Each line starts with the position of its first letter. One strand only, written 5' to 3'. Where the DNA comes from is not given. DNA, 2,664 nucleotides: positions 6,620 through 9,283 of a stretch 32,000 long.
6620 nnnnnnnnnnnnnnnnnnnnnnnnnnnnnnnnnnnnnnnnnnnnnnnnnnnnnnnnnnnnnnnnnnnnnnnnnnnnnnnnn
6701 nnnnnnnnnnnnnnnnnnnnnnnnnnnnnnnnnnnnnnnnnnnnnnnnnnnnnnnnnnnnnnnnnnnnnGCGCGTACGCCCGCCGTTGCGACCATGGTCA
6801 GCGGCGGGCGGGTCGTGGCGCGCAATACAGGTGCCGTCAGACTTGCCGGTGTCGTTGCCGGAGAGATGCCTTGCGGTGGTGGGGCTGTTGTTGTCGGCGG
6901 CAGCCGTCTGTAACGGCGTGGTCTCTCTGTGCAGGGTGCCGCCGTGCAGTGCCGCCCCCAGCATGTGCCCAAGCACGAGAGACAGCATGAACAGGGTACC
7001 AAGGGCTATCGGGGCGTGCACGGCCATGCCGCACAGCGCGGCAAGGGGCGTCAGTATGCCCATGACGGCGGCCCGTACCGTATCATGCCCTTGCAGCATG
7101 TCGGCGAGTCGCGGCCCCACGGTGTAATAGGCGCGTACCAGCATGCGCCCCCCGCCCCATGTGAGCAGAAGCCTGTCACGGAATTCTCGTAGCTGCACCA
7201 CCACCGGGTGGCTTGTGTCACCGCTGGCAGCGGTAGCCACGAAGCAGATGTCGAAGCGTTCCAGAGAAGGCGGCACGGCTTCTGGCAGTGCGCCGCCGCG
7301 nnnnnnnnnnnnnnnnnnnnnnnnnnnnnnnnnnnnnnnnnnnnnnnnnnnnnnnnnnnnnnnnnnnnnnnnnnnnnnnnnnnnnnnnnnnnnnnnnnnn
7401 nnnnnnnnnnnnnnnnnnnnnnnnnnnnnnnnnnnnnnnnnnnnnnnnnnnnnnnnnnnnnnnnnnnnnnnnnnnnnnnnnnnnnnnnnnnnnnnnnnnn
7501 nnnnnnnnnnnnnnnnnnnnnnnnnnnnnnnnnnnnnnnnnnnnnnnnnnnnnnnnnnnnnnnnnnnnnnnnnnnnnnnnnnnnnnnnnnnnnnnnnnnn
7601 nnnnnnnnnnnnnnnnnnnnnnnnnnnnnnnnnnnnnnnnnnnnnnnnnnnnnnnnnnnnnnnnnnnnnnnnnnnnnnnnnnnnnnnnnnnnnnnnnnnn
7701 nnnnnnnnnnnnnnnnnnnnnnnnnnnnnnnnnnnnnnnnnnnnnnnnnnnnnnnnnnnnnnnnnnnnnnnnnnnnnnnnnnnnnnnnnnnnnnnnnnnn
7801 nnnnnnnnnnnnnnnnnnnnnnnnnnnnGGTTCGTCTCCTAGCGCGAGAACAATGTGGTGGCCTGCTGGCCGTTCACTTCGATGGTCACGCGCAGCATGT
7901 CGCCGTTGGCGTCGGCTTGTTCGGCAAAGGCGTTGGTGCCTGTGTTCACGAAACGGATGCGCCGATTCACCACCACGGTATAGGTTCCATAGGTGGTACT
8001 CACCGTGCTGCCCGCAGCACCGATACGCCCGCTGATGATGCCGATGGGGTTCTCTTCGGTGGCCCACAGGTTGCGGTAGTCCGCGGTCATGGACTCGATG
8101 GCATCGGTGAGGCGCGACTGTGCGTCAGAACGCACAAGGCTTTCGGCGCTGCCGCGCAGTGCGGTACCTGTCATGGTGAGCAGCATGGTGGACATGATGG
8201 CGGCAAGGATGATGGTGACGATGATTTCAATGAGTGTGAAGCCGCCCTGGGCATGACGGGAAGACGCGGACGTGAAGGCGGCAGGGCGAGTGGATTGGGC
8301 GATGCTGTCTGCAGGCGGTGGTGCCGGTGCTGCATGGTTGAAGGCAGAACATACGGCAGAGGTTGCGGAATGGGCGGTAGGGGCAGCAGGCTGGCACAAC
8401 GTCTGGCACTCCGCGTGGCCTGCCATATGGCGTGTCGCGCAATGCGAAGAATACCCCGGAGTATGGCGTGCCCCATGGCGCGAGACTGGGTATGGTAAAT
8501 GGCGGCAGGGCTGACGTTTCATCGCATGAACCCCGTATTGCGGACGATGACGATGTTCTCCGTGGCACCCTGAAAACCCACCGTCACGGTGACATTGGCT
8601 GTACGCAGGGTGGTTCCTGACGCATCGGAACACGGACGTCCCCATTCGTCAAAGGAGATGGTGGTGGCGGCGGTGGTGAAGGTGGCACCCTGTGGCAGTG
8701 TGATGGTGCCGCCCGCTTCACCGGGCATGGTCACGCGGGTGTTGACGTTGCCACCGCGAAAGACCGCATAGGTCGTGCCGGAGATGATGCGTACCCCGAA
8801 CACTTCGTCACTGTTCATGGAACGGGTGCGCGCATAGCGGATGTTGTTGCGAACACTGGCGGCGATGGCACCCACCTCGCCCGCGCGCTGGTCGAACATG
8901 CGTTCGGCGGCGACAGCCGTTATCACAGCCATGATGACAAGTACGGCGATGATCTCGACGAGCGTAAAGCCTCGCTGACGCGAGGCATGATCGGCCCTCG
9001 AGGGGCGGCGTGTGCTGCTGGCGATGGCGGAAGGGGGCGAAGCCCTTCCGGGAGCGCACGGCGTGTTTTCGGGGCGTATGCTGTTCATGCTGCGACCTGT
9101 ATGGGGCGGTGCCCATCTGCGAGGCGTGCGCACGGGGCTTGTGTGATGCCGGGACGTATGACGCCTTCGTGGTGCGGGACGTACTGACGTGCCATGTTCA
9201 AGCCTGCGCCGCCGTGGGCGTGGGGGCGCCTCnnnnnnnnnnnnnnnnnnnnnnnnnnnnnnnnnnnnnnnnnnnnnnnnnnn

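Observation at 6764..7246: Internal CFI-box-like module and a possible second prepilin-peptidase site inside the giant pilin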

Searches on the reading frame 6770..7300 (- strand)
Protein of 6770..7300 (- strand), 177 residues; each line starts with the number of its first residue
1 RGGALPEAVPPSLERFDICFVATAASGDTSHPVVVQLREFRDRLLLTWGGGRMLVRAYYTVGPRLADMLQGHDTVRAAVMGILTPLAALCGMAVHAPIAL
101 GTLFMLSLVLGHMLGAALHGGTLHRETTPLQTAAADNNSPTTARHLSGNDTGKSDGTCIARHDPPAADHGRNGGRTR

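Call 5: search_protein_families(library=ncbifam, proteins=[window:6770-7300:-], max_evalue=1)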
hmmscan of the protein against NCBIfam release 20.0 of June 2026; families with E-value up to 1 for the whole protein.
window:6770-7300:- (177 aa): 2 families
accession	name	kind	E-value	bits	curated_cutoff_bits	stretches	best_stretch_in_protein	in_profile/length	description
NF041770.1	CFI_box_CTERM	domain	2.3e-21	75.4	40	1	19-86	1-68/69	CFI-box-CTERM domain-containing protein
NF041620.1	MXAN_5187_fam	hypoth_equivalog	0.14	11.8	200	1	45-142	255-354/601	MXAN_5187 family protein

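Call 6: search_protein_families(library=pfam, proteins=[window:6770-7300:-], max_evalue=1)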
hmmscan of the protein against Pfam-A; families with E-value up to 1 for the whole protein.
window:6770-7300:- (177 aa): 0 families

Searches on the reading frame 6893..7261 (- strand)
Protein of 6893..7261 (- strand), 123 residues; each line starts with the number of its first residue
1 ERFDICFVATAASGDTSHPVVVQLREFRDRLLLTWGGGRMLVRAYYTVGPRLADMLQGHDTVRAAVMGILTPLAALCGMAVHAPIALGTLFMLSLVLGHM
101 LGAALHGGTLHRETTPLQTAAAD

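Call 29: search_protein_representatives(protein=window:6893-7261:-)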
Query: 123 residues. Proteins with E-value up to 0.001 (for the whole library): 10642; up to 1e-10: 357; up to 1e-30: 1. The best 150 are listed.
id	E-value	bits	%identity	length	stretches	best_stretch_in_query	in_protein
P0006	1.1e-31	125.6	60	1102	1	2-109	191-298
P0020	9.7e-23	96.7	48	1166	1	2-109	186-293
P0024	2.3e-22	95.5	53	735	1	2-95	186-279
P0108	1.0e-21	93.5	46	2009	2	6-77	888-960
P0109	1.6e-20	89.6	49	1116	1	6-110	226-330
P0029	2.0e-19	86.0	51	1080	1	5-97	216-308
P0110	3.2e-19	85.4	47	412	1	4-108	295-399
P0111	2.2e-18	82.7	46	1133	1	6-112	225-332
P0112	4.8e-18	81.6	44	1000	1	4-106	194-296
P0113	7.3e-18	81.0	47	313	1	5-93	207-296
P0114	7.5e-18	81.0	43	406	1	6-97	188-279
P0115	2.6e-17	79.2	46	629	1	6-110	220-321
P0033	5.9e-17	78.1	48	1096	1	6-100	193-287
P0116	1.2e-16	77.1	44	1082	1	2-92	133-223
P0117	3.9e-16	75.4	44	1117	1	4-104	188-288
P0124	4.5e-15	72.0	44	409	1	4-106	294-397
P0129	1.4e-14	70.5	46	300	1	6-97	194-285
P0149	1.6e-13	67.0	49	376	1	5-78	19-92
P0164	6.7e-13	65.0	49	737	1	2-83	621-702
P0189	1.9e-12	63.5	41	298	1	3-93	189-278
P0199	2.5e-12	63.1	42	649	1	5-95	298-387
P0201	2.6e-12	63.1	42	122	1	5-105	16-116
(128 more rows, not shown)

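Call 32: find_encoding_contigs(protein=P0113, flank=4000, max_places=3)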
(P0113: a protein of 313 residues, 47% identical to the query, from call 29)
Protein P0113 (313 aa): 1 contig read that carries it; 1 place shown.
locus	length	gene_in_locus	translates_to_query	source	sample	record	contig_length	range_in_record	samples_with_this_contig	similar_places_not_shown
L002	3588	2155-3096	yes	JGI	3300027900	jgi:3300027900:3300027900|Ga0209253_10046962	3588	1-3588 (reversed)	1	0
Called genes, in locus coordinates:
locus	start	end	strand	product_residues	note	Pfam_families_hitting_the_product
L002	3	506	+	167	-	?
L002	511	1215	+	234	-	-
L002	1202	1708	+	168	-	PF07963:N_methyl (weak)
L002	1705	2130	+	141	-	PF07963:N_methyl (weak)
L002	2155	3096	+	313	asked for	PF07963:N_methyl (weak)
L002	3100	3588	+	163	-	?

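Call 36: find_encoding_contigs(protein=P0129, flank=5000, max_places=2)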
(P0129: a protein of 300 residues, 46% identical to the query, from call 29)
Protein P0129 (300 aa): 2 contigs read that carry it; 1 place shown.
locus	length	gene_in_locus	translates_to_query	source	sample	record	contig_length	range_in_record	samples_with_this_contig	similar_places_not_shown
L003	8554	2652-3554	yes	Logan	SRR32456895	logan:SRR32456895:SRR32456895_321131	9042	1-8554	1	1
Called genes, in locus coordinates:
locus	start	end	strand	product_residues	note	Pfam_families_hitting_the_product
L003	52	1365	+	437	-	PF00158:Sigma54_activat, PF14532:Sigma54_activ_2, PF07728:AAA_5 (weak), PF25601:AAA_lid_14, PF02954:HTH_8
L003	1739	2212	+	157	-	PF07963:N_methyl (weak), PF12019:GspH (weak)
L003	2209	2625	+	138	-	PF07963:N_methyl (weak)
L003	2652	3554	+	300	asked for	PF07963:N_methyl (weak)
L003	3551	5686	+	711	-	-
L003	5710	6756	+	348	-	PF07884:VKOR (weak)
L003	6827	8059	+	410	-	PF00437:T2SSE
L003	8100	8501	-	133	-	-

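Call 37: find_encoding_contigs(protein=P0189, flank=5000, max_places=2)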
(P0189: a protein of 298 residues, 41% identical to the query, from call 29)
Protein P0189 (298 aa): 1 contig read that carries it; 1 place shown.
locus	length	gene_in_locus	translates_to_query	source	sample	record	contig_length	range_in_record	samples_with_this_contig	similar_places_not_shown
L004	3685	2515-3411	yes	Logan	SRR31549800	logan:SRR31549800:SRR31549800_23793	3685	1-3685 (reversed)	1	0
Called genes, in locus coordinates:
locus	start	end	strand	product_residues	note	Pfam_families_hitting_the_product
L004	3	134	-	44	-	?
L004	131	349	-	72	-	-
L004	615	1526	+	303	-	-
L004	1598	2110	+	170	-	-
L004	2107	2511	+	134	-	PF07963:N_methyl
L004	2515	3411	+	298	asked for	PF07963:N_methyl (weak)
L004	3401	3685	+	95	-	?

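Call 44: search_protein_families(library=pfam, proteins=[P0199, P0149, L003:5710-6756:+], max_evalue=0.01)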
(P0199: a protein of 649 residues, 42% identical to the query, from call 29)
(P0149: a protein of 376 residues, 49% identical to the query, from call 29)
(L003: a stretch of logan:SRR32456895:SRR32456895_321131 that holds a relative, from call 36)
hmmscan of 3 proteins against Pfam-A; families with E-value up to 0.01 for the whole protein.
P0199 (649 aa): 1 family
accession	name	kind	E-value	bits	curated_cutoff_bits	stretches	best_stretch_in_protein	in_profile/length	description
PF00041.27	fn3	-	8.5e-06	26.3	25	1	183-266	2-75/84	Fibronectin type III domain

P0149 (376 aa): 2 families
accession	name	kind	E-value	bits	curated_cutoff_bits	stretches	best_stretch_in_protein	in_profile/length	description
PF17863.7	AAA_lid_2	-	0.0041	17.3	22.7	0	134-159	19-44/74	AAA lid domain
PF04932.20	Wzy_C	-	0.0074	16.5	31.7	0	82-138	2-58/149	O-Antigen ligase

L003:5710-6756:+ (348 aa): 2 families
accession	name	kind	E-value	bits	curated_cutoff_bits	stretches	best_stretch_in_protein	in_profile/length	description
PF07884.19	VKOR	-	2.4e-05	24.9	27.5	1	24-138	16-132/134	Vitamin K epoxide reductase family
PF01323.26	DSBA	-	0.0042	17.3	25.6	1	197-264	5-74/191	DSBA-like thioredoxin domain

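Call 77: find_encoding_contigs(protein=P0201, flank=6000, max_places=4)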
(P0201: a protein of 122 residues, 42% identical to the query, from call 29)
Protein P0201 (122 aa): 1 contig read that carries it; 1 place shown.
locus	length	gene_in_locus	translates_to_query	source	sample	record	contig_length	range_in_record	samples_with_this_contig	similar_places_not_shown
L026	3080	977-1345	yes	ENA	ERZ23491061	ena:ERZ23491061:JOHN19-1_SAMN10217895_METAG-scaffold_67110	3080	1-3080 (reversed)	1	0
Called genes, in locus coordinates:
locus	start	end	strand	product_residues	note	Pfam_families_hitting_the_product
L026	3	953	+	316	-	?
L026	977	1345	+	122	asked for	-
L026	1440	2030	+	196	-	PF13505:OMP_b-brl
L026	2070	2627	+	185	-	PF00963:Cohesin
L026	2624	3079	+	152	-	?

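Call 78: find_encoding_contigs(protein=P0110, flank=6000, max_places=3)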
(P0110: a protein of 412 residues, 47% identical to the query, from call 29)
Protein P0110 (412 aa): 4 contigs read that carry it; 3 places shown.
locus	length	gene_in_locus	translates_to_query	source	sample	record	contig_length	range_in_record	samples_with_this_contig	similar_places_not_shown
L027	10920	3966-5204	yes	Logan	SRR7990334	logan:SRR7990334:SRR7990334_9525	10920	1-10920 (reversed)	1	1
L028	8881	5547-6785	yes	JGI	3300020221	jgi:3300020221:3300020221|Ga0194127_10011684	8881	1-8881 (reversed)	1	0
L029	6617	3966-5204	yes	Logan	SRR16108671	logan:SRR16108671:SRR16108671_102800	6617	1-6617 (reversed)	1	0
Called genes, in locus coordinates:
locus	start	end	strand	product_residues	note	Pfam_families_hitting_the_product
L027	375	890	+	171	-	-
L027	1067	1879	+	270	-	-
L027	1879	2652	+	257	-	PF02518:HATPase_c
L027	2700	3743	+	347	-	PF01118:Semialdhyde_dh, PF02774:Semialdhyde_dhC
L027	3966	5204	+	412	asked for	PF00041:fn3 (weak)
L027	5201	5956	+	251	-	PF13505:OMP_b-brl (faint)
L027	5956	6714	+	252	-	PF00535:Glycos_transf_2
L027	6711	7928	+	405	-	PF13439:Glyco_transf_4, PF13579:Glyco_trans_4_4, PF20706:GT4-conflict, PF00534:Glycos_transf_1, PF13692:Glyco_trans_1_4, PF13524:Glyco_trans_1_2 (weak)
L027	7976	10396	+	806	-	-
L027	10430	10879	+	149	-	PF02580:Tyr_Deacylase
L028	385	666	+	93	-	PF05015:HigB-like_toxin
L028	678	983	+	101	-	PF01381:HTH_3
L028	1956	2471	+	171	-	-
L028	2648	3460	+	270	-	-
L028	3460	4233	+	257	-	PF02518:HATPase_c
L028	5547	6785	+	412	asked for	PF00041:fn3 (weak)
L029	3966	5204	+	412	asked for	PF00041:fn3 (weak)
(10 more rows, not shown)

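Call 79: find_encoding_contigs(protein=P0124, flank=4000, max_places=2)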
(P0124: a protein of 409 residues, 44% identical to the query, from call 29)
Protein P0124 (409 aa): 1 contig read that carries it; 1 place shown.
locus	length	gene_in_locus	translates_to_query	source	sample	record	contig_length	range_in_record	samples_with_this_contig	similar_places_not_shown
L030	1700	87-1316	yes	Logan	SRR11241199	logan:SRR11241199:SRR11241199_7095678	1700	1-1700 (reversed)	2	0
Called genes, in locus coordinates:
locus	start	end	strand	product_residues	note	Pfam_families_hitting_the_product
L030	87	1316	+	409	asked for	-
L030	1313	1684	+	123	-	PF00072:Response_reg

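Call 80: find_encoding_contigs(protein=P0164, flank=4000, max_places=2)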
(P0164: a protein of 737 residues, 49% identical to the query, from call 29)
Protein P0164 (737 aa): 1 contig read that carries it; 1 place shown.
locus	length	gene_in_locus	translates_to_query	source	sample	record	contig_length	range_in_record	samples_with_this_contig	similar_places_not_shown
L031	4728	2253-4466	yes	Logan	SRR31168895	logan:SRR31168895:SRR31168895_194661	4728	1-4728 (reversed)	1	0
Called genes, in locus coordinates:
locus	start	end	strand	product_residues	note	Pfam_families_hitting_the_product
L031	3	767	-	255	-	?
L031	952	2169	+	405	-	PF28597:T2SSF_N, PF00482:T2SSF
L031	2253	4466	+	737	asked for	PF17164:DUF5122 (faint)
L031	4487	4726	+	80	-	?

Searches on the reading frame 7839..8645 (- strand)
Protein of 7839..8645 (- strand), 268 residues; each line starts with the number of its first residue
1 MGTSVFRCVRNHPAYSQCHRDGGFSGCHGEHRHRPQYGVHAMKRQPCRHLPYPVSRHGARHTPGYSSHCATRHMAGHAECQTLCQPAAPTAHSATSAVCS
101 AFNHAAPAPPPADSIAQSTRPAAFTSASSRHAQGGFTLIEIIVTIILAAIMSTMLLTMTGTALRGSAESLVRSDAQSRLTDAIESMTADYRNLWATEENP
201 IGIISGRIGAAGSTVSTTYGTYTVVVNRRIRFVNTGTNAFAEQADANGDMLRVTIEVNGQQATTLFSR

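Call 5: search_protein_families(library=ncbifam, proteins=[window:7839-8645:-], max_evalue=1)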
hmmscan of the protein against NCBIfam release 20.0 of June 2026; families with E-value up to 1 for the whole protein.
window:7839-8645:- (268 aa): 15 families
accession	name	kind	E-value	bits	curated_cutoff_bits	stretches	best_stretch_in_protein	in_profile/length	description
TIGR02532.1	IV_pilin_GFxxxE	domain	0.0002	21.1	16.3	1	133-156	1-24/24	prepilin-type N-terminal cleavage/methylation domain-containing protein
TIGR01708.2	typeII_sec_gspH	equivalog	0.00038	20.5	80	1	133-173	1-38/169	type II secretion system minor pseudopilin GspH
NF038304.1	EPS_HpsC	equivalog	0.00073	19.2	200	1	127-187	14-74/318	hormogonium polysaccharide secretion pseudopilin HpsC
NF041013.1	T4P_ComGE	equivalog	0.005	16.9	49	1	135-185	5-55/83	competence type IV pilus minor pilin ComGE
NF047828.1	T3SSXpsI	equivalog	0.0072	16.4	150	1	133-180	1-44/132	type II secretion system protein XpsI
NF007800.0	PRK10506.1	equivalog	0.018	14.9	158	1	129-154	4-29/163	prepilin peptidase-dependent protein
NF041002.1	pilin_ComGF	equivalog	0.022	15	80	1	134-166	2-34/139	competence type IV pilus minor pilin ComGF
NF007862.0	PRK10574.1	equivalog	0.023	14.9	138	1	132-156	3-27/145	prepilin peptidase-dependent pilin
TIGR02523.1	type_IV_pilV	equivalog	0.028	14.9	52.2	1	133-198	1-66/139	type IV pilus modification protein PilV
TIGR01711.1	gspJ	equivalog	0.061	13.1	64.85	1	134-192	1-59/192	type II secretion system minor pseudopilin GspJ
NF004934.0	PRK06287.1-5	equivalog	0.062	13.4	115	1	138-225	10-96/99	cobalt transport protein CbiN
TIGR01710.1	typeII_sec_gspG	equivalog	0.065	13.3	88.85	1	135-194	2-60/134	type II secretion system major pseudopilin GspG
TIGR02596.1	TIGR02596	subfamily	0.077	13.1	70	1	136-172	1-35/196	Verru_Chthon cassette protein D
NF040982.1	ComGD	equivalog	0.18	12.2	70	1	135-159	3-26/139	competence type IV pilus minor pilin ComGD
TIGR02599.1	TIGR02599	subfamily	0.22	10.7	256.5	1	135-188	1-54/361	Verru_Chthon cassette protein C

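Call 6: search_protein_families(library=pfam, proteins=[window:7839-8645:-], max_evalue=1)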
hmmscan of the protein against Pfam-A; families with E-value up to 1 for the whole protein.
window:7839-8645:- (268 aa): 3 families
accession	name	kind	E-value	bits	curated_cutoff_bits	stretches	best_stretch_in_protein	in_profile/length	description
PF07963.17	N_methyl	-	5.6e-06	26.1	21.2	1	131-156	2-27/27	Prokaryotic N-terminal methylation motif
PF19674.4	DUF6177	-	0.013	15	25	1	151-260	24-128/330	Family of unknown function (DUF6177)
PF22812.1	CR_prot_dom_plant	-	0.11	13.3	34.1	1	107-151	11-53/71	Plant cysteine-rich protein domain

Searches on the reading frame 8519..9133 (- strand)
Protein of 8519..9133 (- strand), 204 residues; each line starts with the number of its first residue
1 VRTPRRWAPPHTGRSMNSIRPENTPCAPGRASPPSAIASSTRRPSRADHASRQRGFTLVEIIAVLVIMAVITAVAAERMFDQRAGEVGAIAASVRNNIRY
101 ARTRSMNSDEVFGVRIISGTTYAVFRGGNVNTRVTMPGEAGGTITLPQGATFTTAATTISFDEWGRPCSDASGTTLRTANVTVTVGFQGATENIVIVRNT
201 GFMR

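Call 5: search_protein_families(library=ncbifam, proteins=[window:8519-9133:-], max_evalue=1)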
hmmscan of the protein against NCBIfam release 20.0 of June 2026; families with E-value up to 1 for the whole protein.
window:8519-9133:- (204 aa): 13 families
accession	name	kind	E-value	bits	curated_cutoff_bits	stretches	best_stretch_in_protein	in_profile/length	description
TIGR01708.2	typeII_sec_gspH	equivalog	2.5e-08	34.1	80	1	53-133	1-81/169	type II secretion system minor pseudopilin GspH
TIGR02532.1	IV_pilin_GFxxxE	domain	5.5e-07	29.2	16.3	1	53-76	1-24/24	prepilin-type N-terminal cleavage/methylation domain-containing protein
NF040982.1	ComGD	equivalog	3.1e-05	24.4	70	1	53-160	1-111/139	competence type IV pilus minor pilin ComGD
TIGR02596.1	TIGR02596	subfamily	3.9e-05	23.8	70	1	56-119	1-65/196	Verru_Chthon cassette protein D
NF041775.1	typeIV_PilA_Myxo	equivalog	0.00036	20.6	400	1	50-181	7-136/214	type IV pilin protein PilA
TIGR01710.1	typeII_sec_gspG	equivalog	0.00048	20.2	88.85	1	54-83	1-30/134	type II secretion system major pseudopilin GspG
NF007800.0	PRK10506.1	equivalog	0.0016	18.3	158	1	50-102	5-58/163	prepilin peptidase-dependent protein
NF007862.0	PRK10574.1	equivalog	0.002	18.3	138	1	51-75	2-26/145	prepilin peptidase-dependent pilin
NF040999.1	pilin_ComGC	equivalog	0.029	14.6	75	1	54-73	2-21/84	competence type IV pilus major pilin ComGC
NF047827.1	T3SSXpsH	equivalog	0.038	13.8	160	1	54-109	1-57/145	type II secretion system protein XpsH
NF007660.0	PRK10332.1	equivalog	0.13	12.8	86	1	51-75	6-31/107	prepilin-type N-terminal cleavage/methylation domain-containing protein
NF041013.1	T4P_ComGE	equivalog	0.14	12.2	49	1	53-74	3-24/83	competence type IV pilus minor pilin ComGE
NF041002.1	pilin_ComGF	equivalog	0.27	11.5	80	1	53-74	1-22/139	competence type IV pilus minor pilin ComGF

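Call 6: search_protein_families(library=pfam, proteins=[window:8519-9133:-], max_evalue=1)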
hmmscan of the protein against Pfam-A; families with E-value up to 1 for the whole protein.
window:8519-9133:- (204 aa): 3 families
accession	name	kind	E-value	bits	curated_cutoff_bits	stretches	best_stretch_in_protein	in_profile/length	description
PF07963.17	N_methyl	-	1.2e-07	31.5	21.2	1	51-75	2-26/27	Prokaryotic N-terminal methylation motif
PF13231.12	PMT_2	-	0.027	15.1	26.1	1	53-126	21-91/160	Dolichyl-phosphate-mannose-protein mannosyltransferase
PF13829.11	DUF4191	-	0.13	12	30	1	61-99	59-96/219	Domain of unknown function (DUF4191)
